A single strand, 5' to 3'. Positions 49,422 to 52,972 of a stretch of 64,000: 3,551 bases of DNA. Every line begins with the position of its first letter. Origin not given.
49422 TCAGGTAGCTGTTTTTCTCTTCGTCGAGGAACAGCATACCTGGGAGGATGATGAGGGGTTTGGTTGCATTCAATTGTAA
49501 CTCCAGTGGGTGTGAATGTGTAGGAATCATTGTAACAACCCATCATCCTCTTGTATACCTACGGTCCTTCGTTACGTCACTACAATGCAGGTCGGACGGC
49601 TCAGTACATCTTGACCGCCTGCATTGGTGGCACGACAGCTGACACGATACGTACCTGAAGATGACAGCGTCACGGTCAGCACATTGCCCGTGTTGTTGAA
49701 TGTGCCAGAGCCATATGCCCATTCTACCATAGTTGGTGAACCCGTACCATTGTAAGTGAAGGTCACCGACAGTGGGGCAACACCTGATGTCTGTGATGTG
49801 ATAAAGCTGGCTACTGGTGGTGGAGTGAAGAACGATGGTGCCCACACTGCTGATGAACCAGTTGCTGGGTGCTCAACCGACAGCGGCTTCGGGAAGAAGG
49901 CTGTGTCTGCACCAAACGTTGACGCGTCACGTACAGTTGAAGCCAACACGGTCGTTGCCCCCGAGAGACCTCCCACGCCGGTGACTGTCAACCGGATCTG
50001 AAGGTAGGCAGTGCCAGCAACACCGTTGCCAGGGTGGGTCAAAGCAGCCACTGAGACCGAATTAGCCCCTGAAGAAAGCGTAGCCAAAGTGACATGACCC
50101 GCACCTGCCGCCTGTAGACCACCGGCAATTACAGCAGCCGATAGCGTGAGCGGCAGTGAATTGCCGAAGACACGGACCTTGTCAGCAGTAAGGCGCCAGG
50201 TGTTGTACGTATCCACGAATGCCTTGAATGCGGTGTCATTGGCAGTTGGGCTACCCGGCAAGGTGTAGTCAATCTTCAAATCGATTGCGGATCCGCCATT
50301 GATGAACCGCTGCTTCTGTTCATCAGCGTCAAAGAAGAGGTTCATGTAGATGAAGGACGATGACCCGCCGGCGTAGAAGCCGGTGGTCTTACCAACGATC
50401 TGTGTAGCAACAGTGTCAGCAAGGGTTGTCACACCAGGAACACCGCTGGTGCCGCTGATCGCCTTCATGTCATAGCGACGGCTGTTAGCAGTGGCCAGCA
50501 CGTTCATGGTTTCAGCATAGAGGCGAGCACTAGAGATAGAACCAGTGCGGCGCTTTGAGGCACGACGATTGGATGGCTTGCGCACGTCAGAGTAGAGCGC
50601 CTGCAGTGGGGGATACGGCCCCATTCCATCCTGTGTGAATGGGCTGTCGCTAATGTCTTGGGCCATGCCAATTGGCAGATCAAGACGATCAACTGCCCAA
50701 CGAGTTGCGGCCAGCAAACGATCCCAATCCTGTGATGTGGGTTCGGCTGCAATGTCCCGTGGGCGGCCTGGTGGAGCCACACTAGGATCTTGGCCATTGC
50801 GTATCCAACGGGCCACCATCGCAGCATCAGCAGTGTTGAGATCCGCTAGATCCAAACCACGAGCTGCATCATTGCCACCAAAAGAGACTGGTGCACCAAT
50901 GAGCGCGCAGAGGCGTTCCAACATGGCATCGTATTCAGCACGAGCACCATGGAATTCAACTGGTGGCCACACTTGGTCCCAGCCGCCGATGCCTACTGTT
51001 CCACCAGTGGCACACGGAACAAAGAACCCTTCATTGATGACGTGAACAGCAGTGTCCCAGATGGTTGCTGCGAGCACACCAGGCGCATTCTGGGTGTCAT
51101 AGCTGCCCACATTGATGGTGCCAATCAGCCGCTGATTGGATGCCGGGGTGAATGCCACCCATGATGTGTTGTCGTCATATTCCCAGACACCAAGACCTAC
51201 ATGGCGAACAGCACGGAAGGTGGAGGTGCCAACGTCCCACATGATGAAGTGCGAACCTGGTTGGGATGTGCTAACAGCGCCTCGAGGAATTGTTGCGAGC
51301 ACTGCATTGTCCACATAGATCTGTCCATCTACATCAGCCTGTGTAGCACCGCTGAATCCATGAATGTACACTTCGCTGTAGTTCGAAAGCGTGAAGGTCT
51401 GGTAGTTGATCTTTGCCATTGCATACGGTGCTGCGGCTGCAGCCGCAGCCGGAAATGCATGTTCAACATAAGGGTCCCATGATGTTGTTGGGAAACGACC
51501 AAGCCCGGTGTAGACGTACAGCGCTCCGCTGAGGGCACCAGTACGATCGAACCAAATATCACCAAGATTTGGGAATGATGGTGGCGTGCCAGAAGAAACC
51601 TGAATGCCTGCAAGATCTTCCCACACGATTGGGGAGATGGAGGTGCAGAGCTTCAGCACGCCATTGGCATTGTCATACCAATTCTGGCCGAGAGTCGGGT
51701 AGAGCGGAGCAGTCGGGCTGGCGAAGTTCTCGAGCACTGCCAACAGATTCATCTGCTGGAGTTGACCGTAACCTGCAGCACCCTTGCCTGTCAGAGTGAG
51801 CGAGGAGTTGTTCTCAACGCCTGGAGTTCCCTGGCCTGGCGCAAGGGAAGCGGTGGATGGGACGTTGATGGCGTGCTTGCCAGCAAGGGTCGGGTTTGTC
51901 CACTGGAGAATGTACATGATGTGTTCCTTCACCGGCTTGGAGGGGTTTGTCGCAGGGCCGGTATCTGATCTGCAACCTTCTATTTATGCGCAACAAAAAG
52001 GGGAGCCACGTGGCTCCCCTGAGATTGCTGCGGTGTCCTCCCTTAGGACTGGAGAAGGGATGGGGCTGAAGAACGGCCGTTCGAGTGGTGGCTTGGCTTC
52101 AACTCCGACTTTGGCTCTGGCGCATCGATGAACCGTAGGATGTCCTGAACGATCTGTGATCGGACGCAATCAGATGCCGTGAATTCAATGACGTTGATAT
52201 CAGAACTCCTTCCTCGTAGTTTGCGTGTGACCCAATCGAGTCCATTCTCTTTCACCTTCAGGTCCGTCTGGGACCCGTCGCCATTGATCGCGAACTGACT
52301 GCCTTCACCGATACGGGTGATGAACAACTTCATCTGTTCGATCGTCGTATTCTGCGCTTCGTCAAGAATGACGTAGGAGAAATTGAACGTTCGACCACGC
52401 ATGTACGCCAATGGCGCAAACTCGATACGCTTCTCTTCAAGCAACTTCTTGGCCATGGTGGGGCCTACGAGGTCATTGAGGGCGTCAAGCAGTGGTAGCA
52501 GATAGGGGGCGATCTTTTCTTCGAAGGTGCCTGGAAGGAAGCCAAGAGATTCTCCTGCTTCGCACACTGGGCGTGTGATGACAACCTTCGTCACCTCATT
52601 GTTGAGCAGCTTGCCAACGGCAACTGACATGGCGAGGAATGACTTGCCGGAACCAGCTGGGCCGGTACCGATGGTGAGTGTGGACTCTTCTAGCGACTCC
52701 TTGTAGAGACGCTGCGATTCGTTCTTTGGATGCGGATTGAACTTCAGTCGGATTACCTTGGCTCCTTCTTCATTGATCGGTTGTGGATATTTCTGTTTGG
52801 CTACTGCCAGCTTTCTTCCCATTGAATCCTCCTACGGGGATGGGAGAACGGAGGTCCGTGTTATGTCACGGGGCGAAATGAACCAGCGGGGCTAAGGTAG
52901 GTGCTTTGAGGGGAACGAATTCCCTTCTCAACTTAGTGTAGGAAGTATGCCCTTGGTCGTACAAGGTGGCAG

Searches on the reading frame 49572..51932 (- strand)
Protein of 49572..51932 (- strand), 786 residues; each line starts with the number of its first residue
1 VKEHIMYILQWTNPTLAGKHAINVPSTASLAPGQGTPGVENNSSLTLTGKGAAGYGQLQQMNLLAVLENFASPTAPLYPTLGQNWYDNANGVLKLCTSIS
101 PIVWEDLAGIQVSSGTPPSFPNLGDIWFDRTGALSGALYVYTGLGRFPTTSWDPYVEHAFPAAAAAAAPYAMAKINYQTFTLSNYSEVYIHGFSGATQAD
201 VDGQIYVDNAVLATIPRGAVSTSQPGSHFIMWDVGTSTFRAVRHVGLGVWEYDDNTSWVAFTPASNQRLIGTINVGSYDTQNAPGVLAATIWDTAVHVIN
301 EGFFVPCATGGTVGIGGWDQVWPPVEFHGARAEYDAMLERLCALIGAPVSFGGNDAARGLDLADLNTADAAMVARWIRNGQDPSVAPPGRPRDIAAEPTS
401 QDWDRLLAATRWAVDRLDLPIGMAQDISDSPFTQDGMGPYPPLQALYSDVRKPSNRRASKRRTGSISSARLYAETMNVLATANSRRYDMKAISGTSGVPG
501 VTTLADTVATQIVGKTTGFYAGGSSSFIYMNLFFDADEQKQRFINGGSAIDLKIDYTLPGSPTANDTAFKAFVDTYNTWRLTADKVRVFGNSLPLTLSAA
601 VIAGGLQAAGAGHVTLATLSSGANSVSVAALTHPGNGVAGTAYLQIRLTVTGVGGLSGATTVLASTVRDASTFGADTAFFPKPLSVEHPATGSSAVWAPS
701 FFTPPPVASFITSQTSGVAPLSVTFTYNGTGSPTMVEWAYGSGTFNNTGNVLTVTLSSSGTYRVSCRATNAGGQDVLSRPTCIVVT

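Call 12: search_protein_families(library=phrogs, proteins=[window:49572-51932:-], max_evalue=0.001)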
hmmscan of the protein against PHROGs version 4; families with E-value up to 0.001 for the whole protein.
window:49572-51932:- (786 aa): 1 family
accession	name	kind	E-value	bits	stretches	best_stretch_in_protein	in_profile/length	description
phrog_14394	-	head and packaging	1.7e-06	28.3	1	18-96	12-87/366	virion structural protein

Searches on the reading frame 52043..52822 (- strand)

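Call 73: search_protein_families(library=phrogs, proteins=[window:52043-52822:-], max_evalue=0.01)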
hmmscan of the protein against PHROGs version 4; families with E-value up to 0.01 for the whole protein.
window:52043-52822:- (259 aa): 4 families
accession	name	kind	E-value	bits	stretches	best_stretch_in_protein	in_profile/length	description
phrog_170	-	other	5.9e-75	253.7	1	31-240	74-285/323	PhoH-like phosphate starvation-inducible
phrog_2765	-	other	2.4e-44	152.9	1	29-225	231-436/443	PhoH-like phosphate starvation-inducible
phrog_32482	-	other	4.7e-15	56.2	1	74-199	422-546/589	PhoH-like phosphate starvation-inducible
phrog_979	-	head and packaging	0.0059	16.3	0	22-175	143-292/642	terminase large subunit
